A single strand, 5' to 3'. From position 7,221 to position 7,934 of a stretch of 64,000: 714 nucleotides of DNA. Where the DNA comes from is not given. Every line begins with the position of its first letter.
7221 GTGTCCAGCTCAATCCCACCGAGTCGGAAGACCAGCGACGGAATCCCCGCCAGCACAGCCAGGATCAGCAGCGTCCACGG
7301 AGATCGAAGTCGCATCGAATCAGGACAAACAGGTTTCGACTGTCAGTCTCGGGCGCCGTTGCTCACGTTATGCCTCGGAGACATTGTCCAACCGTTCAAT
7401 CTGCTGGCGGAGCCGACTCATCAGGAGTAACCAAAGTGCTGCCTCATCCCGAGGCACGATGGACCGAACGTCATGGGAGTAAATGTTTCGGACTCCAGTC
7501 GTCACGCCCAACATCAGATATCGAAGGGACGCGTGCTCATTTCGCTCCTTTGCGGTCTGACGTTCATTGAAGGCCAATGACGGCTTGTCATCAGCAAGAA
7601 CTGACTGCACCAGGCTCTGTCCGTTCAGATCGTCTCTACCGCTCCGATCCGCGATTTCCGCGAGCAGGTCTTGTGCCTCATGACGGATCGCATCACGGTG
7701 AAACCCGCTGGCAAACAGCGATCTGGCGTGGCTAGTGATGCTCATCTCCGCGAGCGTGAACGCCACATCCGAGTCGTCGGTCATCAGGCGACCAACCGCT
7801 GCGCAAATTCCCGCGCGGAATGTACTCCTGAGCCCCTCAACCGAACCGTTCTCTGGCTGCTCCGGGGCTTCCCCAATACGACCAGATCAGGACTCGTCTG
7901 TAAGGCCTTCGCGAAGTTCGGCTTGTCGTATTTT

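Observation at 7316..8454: Lower-GC two-gene island next to mfd: HEPN-like Rx4H protein coupled to an unknown partner (candidate novel TA/abortive-infection module)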

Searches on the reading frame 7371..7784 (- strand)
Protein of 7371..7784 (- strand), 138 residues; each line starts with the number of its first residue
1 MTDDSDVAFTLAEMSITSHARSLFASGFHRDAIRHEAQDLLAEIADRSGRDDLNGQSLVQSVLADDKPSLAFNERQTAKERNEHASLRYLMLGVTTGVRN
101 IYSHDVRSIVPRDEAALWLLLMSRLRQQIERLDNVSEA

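Call 4: search_protein_families(library=pfam, proteins=[window:7371-7784:-], max_evalue=1)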
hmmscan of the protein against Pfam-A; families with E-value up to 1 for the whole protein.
window:7371-7784:- (138 aa): 2 families
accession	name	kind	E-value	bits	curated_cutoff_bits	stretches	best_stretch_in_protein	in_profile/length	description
PF09509.15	Hypoth_Ymh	-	3.8e-17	62.7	25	1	15-129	6-119/119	Protein of unknown function (Hypoth_ymh)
PF07697.16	7TMR-HDED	-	0.032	14.6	27.6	1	5-85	104-186/224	7TM-HD extracellular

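Call 5: search_protein_families(library=ncbifam, proteins=[window:7371-7784:-], max_evalue=1)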
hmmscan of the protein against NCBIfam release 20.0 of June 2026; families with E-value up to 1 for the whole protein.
window:7371-7784:- (138 aa): 2 families
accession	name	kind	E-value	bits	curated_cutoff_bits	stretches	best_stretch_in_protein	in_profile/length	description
TIGR02391.1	hypoth_ymh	hypoth_equivalog_domain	1.5e-09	38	39.45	1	27-134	16-125/125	TIGR02391 family protein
NF004066.1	PRK05580.1-3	equivalog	0.12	10.6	813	1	39-72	634-666/788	primosomal protein N'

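Call 6: search_protein_families(library=padloc, proteins=[window:7371-7784:-], max_evalue=1)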
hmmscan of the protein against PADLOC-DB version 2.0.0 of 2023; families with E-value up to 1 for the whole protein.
window:7371-7784:- (138 aa): 2 families
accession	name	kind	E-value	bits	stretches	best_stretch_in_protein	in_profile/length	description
PDLC03987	PD-Lambda-3_B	-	2.6e-05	21.7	1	44-128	174-259/270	-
PDLC02412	Aga_HEPN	-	0.0019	15.3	1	16-106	258-349/382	Class II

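Call 9: search_protein_families(library=phrogs, proteins=[window:7371-7784:-], max_evalue=1)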
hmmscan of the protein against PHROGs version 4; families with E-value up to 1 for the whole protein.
window:7371-7784:- (138 aa): 1 family
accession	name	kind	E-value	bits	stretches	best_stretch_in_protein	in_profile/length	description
phrog_6297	-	unknown function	0.034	14.3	1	52-126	177-255/268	-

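Call 17: search_solved_structures(query=window:7371-7784:-, max_evalue=10, show_alignments=2)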
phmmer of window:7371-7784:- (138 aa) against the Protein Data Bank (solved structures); distinct sequences matched with E-value up to 10: 1.
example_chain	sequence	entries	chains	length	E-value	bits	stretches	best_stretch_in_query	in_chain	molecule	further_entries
1r1m_A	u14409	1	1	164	0.049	17.1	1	15-77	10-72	Outer membrane protein class 4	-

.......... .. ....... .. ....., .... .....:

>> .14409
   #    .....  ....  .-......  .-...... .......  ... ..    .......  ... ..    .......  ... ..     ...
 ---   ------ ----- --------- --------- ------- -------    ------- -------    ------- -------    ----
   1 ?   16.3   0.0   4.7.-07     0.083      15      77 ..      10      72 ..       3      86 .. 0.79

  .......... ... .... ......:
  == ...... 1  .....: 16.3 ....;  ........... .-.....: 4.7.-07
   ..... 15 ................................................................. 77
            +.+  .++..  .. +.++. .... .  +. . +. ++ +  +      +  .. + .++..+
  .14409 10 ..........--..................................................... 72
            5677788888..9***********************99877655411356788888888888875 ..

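Call 34: find_homologous_proteins(query=window:7371-7784:-, max_evalue=0.00001)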
Query window:7371-7784:- (138 aa): 24 proteins with E <= 0.00001 among 65 candidates.
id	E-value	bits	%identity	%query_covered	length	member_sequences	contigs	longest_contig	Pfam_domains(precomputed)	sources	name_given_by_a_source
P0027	3.4e-80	284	99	100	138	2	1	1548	PF09509.16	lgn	-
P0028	7.0e-61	222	76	99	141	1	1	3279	PF09509.16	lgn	-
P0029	2.5e-60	220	78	98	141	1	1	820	PF09509.16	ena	-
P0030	3.5e-60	219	75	100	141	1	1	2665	PF09509.16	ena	-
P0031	1.2e-58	214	76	99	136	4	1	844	PF09509.16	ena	-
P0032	3.8e-57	210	78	93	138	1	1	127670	PF09509.16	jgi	jgi:uncharacterized protein (TIGR02391 family)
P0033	5.6e-54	199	74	94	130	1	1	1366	PF09509.16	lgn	-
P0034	1.3e-49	185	67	99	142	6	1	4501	PF09509.16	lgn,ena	-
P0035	3.0e-49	184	64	99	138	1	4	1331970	PF09509.16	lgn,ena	-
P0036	4.1e-49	184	64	100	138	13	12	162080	PF09509.16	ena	-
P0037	4.4e-49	184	64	99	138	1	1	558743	PF09509.16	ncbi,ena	-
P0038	8.4e-49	183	64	99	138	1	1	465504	PF09509.16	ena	-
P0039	1.3e-48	182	63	99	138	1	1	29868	PF09509.16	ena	-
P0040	2.2e-48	181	65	96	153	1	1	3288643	PF09509.16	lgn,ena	-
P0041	1.4e-47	179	64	96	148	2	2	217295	PF09509.16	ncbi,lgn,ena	-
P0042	1.7e-47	178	62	96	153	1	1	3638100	PF09509.16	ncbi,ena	-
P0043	8.1e-47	176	62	96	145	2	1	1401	PF09509.16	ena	-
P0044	1.6e-46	175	62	96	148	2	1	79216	PF09509.16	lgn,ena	-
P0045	4.1e-45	171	59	100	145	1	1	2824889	PF09509.16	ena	-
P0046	4.4e-44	167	61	96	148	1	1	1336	PF09509.16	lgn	-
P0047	4.8e-43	164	61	96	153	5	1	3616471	PF09509.16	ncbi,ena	-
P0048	1.7e-37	146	55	96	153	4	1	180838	PF09509.16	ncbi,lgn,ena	-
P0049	1.2e-33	134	50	94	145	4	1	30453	PF09509.16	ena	-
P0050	5.0e-30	122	46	100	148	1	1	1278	PF09509.16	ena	-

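Call 36: find_encoding_contigs(protein=P0037, flank=6000, max_places=2)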
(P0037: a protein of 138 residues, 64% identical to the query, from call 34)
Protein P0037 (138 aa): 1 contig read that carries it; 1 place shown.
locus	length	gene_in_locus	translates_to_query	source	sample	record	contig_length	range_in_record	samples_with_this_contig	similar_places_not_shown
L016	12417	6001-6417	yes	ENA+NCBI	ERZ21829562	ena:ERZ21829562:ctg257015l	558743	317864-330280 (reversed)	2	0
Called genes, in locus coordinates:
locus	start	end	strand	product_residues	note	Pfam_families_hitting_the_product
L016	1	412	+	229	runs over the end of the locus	PF01195:Pept_tRNA_hydro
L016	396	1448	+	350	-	-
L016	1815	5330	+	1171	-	PF17757:UvrB_inter, PF02559:CarD_TRCF_RID, PF00270:DEAD, PF04851:ResIII, PF00271:Helicase_C, PF03461:TRCF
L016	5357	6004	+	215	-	-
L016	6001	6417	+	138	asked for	PF09509:Hypoth_Ymh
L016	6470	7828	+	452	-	PF01699:Na_Ca_ex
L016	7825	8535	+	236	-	PF02596:DUF169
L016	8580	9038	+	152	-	PF19315:MC_hydratase, PF01575:MaoC_dehydratas, PF13452:FAS1_DH_region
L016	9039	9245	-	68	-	-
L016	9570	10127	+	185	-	PF02627:CMD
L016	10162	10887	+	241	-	PF12697:Abhydrolase_6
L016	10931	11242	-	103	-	-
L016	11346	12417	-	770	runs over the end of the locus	PF01315:Ald_Xan_dh_C, PF02738:MoCoBD_1, PF20256:MoCoBD_2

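Call 37: find_encoding_contigs(protein=P0045, flank=6000, max_places=2)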
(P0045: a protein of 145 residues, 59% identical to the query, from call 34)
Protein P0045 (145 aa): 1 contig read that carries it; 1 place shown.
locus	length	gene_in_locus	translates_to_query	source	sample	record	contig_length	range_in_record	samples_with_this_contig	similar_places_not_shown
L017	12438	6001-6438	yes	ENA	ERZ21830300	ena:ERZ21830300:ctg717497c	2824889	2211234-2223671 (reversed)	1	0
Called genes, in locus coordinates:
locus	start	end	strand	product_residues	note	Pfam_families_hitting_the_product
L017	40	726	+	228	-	PF01195:Pept_tRNA_hydro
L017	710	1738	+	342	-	-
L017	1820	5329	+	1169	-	PF17757:UvrB_inter, PF02559:CarD_TRCF_RID, PF00270:DEAD, PF04851:ResIII, PF00271:Helicase_C, PF03461:TRCF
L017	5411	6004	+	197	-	-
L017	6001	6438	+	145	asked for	PF09509:Hypoth_Ymh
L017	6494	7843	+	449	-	PF01699:Na_Ca_ex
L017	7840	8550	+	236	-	PF02596:DUF169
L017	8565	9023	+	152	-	PF19315:MC_hydratase, PF01575:MaoC_dehydratas, PF13452:FAS1_DH_region (weak)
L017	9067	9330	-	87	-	-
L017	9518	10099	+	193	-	PF02627:CMD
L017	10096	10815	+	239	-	PF12146:Hydrolase_4 (faint), PF12697:Abhydrolase_6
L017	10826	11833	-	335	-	PF01555:N6_N4_Mtase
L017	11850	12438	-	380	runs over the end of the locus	PF01555:N6_N4_Mtase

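Call 38: find_encoding_contigs(protein=P0048, flank=6000, max_places=2)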
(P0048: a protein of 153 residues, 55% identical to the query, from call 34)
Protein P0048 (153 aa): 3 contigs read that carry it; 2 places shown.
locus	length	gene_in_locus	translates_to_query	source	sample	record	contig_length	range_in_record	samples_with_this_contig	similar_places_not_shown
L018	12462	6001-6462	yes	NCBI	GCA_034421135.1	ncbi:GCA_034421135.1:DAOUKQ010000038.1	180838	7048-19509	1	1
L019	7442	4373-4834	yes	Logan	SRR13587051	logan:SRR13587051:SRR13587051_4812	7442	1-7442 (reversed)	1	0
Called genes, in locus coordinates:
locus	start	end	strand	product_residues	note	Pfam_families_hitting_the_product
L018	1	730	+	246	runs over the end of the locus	PF01195:Pept_tRNA_hydro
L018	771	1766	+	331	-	-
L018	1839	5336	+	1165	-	PF17757:UvrB_inter, PF13401:AAA_22 (faint), PF02559:CarD_TRCF_RID, PF00270:DEAD, PF04851:ResIII, PF00271:Helicase_C, PF03461:TRCF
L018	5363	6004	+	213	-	-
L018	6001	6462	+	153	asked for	PF09509:Hypoth_Ymh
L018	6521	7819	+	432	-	PF01699:Na_Ca_ex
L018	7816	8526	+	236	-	PF02596:DUF169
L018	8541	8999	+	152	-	PF19315:MC_hydratase, PF01575:MaoC_dehydratas, PF13452:FAS1_DH_region (weak)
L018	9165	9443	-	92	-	-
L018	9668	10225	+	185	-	PF02627:CMD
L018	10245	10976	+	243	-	PF12697:Abhydrolase_6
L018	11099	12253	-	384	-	PF02771:Acyl-CoA_dh_N (weak), PF02770:Acyl-CoA_dh_M, PF00441:Acyl-CoA_dh_1, PF08028:Acyl-CoA_dh_2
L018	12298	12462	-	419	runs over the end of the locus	-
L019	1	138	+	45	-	?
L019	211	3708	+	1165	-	PF17757:UvrB_inter, PF13401:AAA_22 (faint), PF02559:CarD_TRCF_RID, PF00270:DEAD, PF04851:ResIII, PF00271:Helicase_C, PF03461:TRCF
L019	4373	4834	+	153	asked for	PF09509:Hypoth_Ymh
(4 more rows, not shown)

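Call 77: predict_structure(alignment_id=A5)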
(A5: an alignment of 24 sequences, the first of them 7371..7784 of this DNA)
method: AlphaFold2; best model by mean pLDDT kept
length: 138 residues; sequences in the alignment: 24
mean_pLDDT: 77.6   pTM: 0.72
mean pLDDT of the five models: 77.6, 75.9, 74.9, 72.6, 66.2
residues with pLDDT >= 90: 37; 70-90: 58; 50-70: 38; < 50: 5
segments of 3 or more residues with pLDDT < 50: 136-138
pLDDT, mean of each block of 10 residues (from residue 1): 63 86 94 92 79 67 64 68 71 82 81 92 87 56
secondary structure, 60 per line:
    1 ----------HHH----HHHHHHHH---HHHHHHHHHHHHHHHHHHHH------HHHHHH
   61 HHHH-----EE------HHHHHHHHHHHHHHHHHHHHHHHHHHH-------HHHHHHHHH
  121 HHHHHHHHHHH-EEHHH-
elements in order: H18-25 H29-48 H55-64 H78-104 H112-131
